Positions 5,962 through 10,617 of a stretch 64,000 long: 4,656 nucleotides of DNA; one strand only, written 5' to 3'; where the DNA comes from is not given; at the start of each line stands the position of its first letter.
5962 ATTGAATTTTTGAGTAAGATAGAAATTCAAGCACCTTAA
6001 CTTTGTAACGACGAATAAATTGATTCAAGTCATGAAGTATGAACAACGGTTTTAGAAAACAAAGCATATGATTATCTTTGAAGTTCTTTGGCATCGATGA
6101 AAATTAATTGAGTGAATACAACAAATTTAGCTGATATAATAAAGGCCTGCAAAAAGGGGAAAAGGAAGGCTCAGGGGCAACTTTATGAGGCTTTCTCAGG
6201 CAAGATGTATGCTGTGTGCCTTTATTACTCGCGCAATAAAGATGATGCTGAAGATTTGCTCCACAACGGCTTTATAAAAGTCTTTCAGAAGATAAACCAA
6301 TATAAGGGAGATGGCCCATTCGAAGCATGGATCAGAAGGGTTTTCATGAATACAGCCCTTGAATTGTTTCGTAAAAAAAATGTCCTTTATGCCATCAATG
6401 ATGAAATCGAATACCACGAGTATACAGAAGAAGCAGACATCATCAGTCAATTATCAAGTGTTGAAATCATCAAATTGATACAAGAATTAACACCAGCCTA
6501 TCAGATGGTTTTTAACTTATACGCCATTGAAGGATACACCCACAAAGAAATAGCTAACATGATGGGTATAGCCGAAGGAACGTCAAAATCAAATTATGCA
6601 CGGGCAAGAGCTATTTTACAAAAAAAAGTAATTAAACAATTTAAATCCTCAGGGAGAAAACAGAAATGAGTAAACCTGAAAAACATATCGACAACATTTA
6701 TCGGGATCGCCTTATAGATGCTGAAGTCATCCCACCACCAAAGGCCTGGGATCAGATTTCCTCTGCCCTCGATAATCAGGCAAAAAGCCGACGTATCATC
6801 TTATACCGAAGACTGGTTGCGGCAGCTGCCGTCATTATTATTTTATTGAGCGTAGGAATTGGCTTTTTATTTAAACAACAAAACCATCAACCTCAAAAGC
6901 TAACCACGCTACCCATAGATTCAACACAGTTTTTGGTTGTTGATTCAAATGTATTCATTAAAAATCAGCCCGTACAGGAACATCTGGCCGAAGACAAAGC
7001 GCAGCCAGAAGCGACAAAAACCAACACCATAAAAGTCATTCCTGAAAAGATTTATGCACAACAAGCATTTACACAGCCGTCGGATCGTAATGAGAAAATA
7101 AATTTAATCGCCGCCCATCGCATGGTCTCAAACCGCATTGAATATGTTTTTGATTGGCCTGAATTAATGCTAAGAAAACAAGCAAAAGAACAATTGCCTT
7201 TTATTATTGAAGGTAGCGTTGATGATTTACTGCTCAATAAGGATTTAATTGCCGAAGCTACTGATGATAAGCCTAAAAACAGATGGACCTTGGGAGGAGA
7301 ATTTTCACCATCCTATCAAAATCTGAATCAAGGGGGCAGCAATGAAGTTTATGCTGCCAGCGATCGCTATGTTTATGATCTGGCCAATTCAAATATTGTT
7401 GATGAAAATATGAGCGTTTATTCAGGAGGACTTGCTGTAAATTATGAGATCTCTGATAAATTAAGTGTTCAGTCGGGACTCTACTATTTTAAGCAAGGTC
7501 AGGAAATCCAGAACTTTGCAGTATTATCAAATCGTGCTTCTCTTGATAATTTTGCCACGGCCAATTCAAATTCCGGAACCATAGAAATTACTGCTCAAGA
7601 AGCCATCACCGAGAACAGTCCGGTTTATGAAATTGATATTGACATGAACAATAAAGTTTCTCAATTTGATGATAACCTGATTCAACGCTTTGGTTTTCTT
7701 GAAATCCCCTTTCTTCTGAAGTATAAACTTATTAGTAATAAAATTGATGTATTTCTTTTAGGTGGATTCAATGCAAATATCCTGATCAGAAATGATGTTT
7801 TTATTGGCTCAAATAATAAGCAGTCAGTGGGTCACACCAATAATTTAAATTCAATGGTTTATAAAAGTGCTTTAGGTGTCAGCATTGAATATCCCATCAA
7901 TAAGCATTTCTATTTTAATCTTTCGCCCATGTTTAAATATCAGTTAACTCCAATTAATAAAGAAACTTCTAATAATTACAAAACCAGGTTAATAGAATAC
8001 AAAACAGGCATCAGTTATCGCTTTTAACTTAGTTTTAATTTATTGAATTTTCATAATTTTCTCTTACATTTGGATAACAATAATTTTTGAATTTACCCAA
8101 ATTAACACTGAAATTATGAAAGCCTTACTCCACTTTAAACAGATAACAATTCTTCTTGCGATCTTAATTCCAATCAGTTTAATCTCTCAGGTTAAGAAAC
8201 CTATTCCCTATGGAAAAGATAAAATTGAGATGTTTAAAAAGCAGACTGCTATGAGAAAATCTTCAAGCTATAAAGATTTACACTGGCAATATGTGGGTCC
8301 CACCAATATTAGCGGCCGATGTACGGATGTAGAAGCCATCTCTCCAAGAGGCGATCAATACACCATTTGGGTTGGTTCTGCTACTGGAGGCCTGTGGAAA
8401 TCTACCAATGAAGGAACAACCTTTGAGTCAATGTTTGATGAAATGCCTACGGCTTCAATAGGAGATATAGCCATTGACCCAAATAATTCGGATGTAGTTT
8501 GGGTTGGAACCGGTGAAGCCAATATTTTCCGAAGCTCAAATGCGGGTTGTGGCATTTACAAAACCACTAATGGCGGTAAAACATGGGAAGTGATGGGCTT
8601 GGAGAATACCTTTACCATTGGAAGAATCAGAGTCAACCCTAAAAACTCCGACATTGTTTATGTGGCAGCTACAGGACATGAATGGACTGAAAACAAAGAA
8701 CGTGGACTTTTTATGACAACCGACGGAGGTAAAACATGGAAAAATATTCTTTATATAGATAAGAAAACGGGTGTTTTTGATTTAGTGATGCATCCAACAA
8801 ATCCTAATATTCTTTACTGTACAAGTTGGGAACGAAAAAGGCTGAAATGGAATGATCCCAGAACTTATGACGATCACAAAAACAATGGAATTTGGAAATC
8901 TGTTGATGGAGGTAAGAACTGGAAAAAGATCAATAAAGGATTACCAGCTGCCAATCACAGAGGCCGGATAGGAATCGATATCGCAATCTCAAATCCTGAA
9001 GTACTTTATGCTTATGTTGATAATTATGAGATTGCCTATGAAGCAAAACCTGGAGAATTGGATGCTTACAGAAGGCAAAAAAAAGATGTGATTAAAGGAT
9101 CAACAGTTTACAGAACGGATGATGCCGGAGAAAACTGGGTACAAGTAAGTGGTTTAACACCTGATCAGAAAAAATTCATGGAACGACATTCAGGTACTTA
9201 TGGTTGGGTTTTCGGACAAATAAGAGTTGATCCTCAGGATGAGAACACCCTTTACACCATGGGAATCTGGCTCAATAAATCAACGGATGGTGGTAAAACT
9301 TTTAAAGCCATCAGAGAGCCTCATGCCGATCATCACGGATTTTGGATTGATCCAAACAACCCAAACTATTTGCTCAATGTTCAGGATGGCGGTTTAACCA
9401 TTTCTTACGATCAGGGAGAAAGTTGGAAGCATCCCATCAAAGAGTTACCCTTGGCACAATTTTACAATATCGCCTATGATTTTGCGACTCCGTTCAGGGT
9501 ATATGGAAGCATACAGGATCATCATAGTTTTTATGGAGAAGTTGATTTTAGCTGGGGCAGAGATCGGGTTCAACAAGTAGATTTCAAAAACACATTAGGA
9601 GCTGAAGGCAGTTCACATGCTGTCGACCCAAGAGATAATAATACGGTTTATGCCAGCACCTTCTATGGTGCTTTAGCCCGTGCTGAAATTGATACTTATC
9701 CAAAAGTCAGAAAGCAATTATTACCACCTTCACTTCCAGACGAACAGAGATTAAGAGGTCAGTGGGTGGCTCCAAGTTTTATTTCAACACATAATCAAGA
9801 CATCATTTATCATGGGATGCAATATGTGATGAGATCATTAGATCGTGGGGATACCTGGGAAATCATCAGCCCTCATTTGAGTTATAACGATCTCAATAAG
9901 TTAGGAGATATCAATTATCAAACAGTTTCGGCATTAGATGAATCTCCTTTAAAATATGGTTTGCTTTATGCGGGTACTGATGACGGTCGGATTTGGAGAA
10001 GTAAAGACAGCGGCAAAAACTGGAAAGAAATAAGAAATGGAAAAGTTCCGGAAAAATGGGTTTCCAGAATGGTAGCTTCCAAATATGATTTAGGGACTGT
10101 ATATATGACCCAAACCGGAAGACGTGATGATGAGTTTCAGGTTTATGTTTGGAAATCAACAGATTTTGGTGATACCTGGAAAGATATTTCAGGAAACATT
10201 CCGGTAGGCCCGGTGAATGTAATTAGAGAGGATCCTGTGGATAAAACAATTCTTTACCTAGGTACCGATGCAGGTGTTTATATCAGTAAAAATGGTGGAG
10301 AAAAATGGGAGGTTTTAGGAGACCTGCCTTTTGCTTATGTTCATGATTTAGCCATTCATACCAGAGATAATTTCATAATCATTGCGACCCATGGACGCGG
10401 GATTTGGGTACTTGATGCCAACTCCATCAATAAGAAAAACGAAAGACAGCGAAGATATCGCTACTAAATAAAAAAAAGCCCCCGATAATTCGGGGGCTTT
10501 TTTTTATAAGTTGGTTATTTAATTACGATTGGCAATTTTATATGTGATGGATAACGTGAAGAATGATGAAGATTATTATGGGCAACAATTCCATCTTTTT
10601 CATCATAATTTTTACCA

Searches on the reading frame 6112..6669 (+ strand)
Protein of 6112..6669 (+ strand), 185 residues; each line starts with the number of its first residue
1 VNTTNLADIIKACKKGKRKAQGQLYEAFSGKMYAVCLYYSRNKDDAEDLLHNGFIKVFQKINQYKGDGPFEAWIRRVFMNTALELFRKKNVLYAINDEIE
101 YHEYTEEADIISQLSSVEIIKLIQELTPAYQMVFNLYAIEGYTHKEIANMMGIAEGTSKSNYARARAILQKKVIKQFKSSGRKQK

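Call 54: search_protein_families(library=pfam, proteins=[window:6112-6669:+], max_evalue=0.00001)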
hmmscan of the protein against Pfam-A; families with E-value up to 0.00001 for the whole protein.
window:6112-6669:+ (185 aa): 4 families
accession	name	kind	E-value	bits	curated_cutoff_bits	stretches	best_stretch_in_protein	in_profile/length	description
PF08281.18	Sigma70_r4_2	-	3.7e-15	55.7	25.7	1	117-167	2-52/54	Sigma-70, region 4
PF04542.20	Sigma70_r2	-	4.1e-13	49.4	24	1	24-90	1-69/71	Sigma-70 region 2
PF04545.22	Sigma70_r4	-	4.3e-07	29.8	24.1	1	123-169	2-48/50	Sigma-70, region 4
PF07638.17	Sigma70_ECF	-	7e-07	29.8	21.1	0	6-172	4-182/185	ECF sigma factor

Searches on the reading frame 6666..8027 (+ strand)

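Call 54: search_protein_families(library=pfam, proteins=[window:6666-8027:+], max_evalue=0.00001)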
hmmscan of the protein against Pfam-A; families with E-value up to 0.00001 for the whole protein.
window:6666-8027:+ (453 aa): 1 family
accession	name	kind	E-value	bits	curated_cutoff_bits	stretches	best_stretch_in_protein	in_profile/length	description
PF13568.12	OMP_b-brl_2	-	1.3e-09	38.8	27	1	205-423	7-174/175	Outer membrane protein beta-barrel domain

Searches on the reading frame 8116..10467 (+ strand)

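Call 54: search_protein_families(library=pfam, proteins=[window:8116-10467:+], max_evalue=0.00001)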
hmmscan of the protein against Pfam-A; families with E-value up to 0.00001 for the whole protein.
window:8116-10467:+ (783 aa): 3 families
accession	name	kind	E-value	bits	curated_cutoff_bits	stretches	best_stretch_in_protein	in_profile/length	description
PF15902.12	Sortilin-Vps10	-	1.8e-32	113.1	33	3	147-275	3-115/446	Sortilin, neurotensin receptor 3,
PF02012.26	BNR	-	2.6e-14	51.2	27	0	199-209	1-11/12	BNR/Asp-box repeat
PF15899.11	BNR_6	-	7.9e-08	32.1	27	0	626-639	1-14/14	BNR-Asp box repeat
